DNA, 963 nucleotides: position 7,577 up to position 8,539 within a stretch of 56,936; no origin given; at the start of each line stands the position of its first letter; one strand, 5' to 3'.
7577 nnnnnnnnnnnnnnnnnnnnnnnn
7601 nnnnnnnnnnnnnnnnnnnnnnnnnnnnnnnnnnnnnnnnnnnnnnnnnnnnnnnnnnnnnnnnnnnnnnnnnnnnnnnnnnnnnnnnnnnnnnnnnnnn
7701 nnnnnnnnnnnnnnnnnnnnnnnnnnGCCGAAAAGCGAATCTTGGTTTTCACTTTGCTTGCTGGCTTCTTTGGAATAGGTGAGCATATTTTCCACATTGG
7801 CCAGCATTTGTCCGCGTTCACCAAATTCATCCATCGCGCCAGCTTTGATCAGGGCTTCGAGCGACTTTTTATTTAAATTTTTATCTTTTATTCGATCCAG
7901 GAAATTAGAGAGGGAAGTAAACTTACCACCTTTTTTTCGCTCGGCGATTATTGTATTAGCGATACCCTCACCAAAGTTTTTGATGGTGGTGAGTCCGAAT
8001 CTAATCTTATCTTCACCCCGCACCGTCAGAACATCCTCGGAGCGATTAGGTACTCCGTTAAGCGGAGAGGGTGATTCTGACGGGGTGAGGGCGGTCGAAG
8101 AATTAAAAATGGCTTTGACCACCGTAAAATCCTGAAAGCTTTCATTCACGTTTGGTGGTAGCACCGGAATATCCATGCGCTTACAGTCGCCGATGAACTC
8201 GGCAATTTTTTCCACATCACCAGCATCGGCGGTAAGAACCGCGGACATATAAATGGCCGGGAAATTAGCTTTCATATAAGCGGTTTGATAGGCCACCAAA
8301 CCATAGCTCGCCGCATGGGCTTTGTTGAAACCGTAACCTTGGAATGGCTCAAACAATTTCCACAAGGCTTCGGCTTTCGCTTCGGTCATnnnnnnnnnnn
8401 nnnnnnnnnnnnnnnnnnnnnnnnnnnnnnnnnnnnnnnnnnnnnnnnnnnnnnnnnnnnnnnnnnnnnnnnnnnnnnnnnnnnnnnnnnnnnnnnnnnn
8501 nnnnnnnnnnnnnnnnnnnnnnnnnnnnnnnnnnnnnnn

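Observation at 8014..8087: Palindromic repeat element inserted in-frame in two unrelated essential genes (dnaE and truB)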

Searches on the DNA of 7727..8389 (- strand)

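Call 14: search_rna_families(source=window, start=7950, end=8150, threshold=evalue, max_evalue=10, show_alignments=3)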
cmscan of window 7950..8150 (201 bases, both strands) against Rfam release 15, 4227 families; matches with E-value up to 10: 1.
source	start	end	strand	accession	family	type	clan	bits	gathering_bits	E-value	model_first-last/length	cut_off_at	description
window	7959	8021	-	RF01280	snoR14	Gene; snRNA; snoRNA; CD-box;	CL00076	15.6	40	1.5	1-84/84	no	Small nucleolar RNA snoR14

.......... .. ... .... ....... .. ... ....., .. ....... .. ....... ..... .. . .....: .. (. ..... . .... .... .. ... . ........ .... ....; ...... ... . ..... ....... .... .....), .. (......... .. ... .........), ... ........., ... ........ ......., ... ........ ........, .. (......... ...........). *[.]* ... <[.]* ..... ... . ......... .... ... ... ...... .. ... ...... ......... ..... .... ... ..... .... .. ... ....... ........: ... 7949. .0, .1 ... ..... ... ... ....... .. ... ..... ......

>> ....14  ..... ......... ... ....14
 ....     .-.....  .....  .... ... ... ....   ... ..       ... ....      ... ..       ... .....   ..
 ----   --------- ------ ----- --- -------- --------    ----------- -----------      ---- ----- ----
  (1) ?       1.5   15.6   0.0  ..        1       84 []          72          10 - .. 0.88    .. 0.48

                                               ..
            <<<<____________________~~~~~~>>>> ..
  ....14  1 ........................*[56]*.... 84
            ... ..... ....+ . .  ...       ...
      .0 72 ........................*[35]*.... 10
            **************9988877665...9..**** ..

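Call 44: search_with_rna_model(model_id=R1, sources=[L109, L110, L111, L112, L113, L114, L115, L116, L117, L118, L119, L120, L121, L122, L123, L124, L125, L029, L030, L031, L032, L033, L034, L035, L036, L037, L038, L039, L040, L041, L042, L043, L044, L045, L046, L047, L048, L049, L050], max_evalue=0.001)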
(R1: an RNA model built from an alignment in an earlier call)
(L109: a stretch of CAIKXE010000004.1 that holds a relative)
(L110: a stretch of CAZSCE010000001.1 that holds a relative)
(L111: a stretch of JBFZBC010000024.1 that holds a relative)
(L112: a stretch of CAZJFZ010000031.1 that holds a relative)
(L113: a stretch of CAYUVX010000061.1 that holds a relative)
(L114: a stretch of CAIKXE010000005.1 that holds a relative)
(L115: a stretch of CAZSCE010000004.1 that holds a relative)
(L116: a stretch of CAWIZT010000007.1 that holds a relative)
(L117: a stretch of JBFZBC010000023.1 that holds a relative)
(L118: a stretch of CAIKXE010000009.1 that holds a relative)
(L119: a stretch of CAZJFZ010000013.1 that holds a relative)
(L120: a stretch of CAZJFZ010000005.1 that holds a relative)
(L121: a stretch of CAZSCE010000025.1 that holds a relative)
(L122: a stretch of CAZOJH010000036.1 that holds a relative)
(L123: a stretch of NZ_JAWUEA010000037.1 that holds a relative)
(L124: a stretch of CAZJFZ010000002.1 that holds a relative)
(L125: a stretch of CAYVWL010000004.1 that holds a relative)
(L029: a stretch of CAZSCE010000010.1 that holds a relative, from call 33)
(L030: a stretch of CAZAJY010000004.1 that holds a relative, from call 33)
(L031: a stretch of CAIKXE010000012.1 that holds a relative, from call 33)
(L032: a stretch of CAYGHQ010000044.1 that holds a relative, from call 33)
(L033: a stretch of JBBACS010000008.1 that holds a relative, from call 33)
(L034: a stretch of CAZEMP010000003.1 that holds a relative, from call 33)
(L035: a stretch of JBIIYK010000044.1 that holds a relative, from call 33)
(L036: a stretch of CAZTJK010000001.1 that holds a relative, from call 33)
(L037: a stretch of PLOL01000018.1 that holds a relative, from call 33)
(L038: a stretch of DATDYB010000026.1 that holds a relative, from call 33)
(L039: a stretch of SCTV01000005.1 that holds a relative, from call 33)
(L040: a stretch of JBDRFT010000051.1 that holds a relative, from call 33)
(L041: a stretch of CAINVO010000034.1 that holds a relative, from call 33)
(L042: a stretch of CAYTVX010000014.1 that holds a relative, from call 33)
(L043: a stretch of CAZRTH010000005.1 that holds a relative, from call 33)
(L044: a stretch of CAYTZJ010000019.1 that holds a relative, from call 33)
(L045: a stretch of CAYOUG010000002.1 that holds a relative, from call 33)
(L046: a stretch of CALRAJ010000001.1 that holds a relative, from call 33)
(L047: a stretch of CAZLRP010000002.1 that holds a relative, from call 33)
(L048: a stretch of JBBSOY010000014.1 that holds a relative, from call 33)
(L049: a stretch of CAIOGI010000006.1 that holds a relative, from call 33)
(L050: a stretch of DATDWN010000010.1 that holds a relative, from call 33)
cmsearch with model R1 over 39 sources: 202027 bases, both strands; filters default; matches with E-value up to 0.001: 18.
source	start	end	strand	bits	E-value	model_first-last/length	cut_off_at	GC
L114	7457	7522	-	77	6.6e-19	1-66/66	no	0.44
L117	6671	6736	-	73.5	7e-18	1-66/66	no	0.55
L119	5735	5800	-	73.1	9e-18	1-66/66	no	0.42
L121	3197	3262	-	70.6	4.5e-17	1-66/66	no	0.42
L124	5756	5821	+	70.4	5.3e-17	1-66/66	no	0.42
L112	3076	3141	-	67.2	4.3e-16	1-66/66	no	0.42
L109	2277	2342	+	63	7.3e-15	1-66/66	no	0.48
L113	2331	2396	+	63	7.4e-15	1-66/66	no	0.52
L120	6366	6432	-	61.4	2.1e-14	1-66/66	no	0.45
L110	6764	6827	-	59.2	8.9e-14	1-66/66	no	0.44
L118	5539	5604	-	53.5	3.9e-12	1-66/66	no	0.52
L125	1673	1737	+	52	1.1e-11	1-66/66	no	0.48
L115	4897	4960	-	50.2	3.4e-11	1-66/66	no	0.39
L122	1687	1751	+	48.8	8.9e-11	1-66/66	no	0.54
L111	394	457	-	43.3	3.3e-09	1-66/66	no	0.39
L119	5735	5800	+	27.2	0.00015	1-66/66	no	0.42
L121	3197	3262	+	26.8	0.00019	1-66/66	no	0.42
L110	6764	6827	+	25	0.0006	1-66/66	no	0.44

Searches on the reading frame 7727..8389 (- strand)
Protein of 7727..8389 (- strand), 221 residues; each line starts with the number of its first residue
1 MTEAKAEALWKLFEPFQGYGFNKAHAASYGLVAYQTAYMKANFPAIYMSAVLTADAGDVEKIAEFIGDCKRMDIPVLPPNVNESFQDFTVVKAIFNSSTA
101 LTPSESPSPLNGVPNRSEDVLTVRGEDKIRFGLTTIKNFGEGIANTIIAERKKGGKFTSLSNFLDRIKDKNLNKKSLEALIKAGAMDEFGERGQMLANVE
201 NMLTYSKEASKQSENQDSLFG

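Call 33: find_related_loci(query=window:7727-8389:-, collection=genome_contigs, flank=1500)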
Query seq(221 aa) (221 aa) in genome_contigs; peptide patterns used: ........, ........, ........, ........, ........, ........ (x = any residue, [..] = any of these).
599 stretches matched a pattern (row limit reached: there are more); 551 encode a relative of the query (tblastn E <= 1e-3); the best 80 are kept; 80 distinct loci.
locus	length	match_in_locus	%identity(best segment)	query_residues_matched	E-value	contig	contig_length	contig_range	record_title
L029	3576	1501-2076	75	1-221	6e-105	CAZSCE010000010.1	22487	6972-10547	MAG TPA_asm: uncultured Candidatus Saccharibacteria bacterium isolate SRP272421_co1_693 genome assembly, contig: NODE_58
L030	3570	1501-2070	72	1-221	4e-102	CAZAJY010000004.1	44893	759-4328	MAG TPA_asm: uncultured Candidatus Saccharibacteria bacterium isolate SRP178699_co1_453 genome assembly, contig: NODE_74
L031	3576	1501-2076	73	1-221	6e-101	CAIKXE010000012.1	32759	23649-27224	uncultured bacterium isolate Loclat_bin-10281 genome assembly, contig: bin-10281:12/13, whole genome shotgun sequence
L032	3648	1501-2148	68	1-221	3e-99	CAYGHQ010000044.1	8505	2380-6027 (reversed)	MAG TPA_asm: uncultured Candidatus Saccharibacteria bacterium isolate ERP113451_co1_204 genome assembly, contig: NODE_10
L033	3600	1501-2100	71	1-221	4e-99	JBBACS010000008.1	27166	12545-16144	MAG: Candidatus Paceibacterota bacterium isolate SO_2017_LW1_54 NODE_1284_length_27166_cov_1.863530_LW64-88_2017, whole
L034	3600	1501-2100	69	1-221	1e-97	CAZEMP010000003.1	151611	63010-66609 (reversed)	MAG TPA_asm: uncultured Candidatus Saccharibacteria bacterium isolate SRP178908_co1_101 genome assembly, contig: NODE_34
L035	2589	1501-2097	68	1-221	3e-97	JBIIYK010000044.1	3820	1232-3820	MAG: Candidatus Paceibacteria bacterium isolate ME2005-09-19_3300034101_group2_bin230 Rohwer_bin1535_scaffold_41058_c1,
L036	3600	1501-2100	67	1-221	1e-95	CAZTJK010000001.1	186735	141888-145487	MAG TPA_asm: uncultured Candidatus Saccharibacteria bacterium isolate binchicken_co185_277 genome assembly, contig: NODE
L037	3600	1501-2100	68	1-221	4e-95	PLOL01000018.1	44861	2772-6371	MAG: Patescibacteria group bacterium isolate bog_1341 73.20120700_S3X.70_contig_13062, whole genome shotgun sequence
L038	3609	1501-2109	67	1-221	8e-95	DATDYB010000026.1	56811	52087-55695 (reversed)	MAG TPA_asm: Candidatus Paceibacterota bacterium isolate SMAG_U8154 k141_286428, whole genome shotgun sequence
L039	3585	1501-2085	66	1-221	1e-94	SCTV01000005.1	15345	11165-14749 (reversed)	MAG: Patescibacteria group bacterium isolate FW305_bin.8 FW305_bin.8-1769, whole genome shotgun sequence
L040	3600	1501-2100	67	1-221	2e-94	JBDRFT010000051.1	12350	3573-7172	MAG: bacterium isolate MEGAHIT-group-1.386 k141_7437631, whole genome shotgun sequence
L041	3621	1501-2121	66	1-221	4e-94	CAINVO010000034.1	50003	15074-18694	uncultured bacterium isolate C24_bin-2235 genome assembly, contig: bin-2235:34/45, whole genome shotgun sequence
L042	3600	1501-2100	67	1-221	1e-93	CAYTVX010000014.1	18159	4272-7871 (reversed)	MAG TPA_asm: uncultured Candidatus Saccharibacteria bacterium isolate SRP286056_co1_301 genome assembly, contig: NODE_36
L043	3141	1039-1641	67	1-221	4e-94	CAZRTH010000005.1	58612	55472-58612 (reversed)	MAG TPA_asm: uncultured Candidatus Saccharibacteria bacterium isolate SRP193066_co2_80 genome assembly, contig: NODE_179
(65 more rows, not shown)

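Call 49: search_solved_structures(query=window:7727-8389:-, show_alignments=2)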
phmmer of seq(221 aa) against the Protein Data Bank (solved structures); distinct sequences matched with E-value up to 0.001: 10.
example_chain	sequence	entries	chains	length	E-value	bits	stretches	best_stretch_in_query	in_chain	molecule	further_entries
2hpi_A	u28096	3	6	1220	1.8e-45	158.5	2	3-91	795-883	DNA polymerase III alpha subunit | DNA polymerase III subunit alpha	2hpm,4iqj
3e0d_A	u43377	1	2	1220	1.9e-45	158.5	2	3-91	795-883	DNA polymerase III subunit alpha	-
7pu7_A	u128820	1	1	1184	1.2e-35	126.4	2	4-90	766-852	DNA polymerase III subunit alpha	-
5lew_A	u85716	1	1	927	1.3e-35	126.4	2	4-90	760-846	DNA polymerase III subunit alpha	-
5m1s_A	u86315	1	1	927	2.5e-32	115.6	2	8-89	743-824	DNA polymerase III subunit alpha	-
5fku_A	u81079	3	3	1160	4.5e-32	114.7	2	8-89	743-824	DNA POLYMERASE III SUBUNIT ALPHA | DNA POLYMERASE III ALPHA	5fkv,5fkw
2hqa_A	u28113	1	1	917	4.7e-32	114.7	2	8-89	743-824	DNA polymerase III alpha subunit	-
4jom_A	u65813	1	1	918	4.7e-32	114.7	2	8-89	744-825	DNA polymerase III subunit alpha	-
2hnh_A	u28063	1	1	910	6.8e-32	114.2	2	8-89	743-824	DNA polymerase III alpha subunit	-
3f2b_A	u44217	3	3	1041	0.00024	24.2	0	19-195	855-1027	DNA-directed DNA polymerase III alpha chain | GEOBACILLUS KAUSTOPHILUS DNA POLC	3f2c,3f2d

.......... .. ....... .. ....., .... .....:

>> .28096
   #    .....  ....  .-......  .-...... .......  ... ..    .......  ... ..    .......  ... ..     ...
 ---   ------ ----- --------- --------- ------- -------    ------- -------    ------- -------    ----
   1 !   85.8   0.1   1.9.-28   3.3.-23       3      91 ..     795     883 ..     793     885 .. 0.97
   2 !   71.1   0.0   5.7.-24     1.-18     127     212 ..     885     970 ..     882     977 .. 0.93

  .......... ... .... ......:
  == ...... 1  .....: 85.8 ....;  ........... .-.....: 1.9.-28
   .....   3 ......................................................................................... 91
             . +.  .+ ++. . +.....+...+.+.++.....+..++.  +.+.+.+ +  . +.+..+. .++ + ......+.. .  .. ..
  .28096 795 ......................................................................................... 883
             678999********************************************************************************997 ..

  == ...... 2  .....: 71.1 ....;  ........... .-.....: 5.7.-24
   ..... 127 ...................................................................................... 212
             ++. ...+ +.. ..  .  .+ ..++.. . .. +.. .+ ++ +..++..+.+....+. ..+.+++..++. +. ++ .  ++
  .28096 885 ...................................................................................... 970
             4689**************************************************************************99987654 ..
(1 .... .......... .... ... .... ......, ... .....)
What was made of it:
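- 8008..8113 (-): Variable DnaE loop between FTVVK and KIRFGL that holds the element; it is 29 aa longer than in the closest relatives. Taq alpha residues 883/885 flank the site (call 49).
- On RPE-like in-frame palindromic repeats (behavioural class): The DnaE site maps to a one-residue turn in Taq alpha (call 49).
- Checked: It falls between residues 883 and 885 of T. aquaticus Pol III alpha, PDB 2HPI (call 49).
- The DnaE site falls between Taq alpha residues 883 and 885 (call 49).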
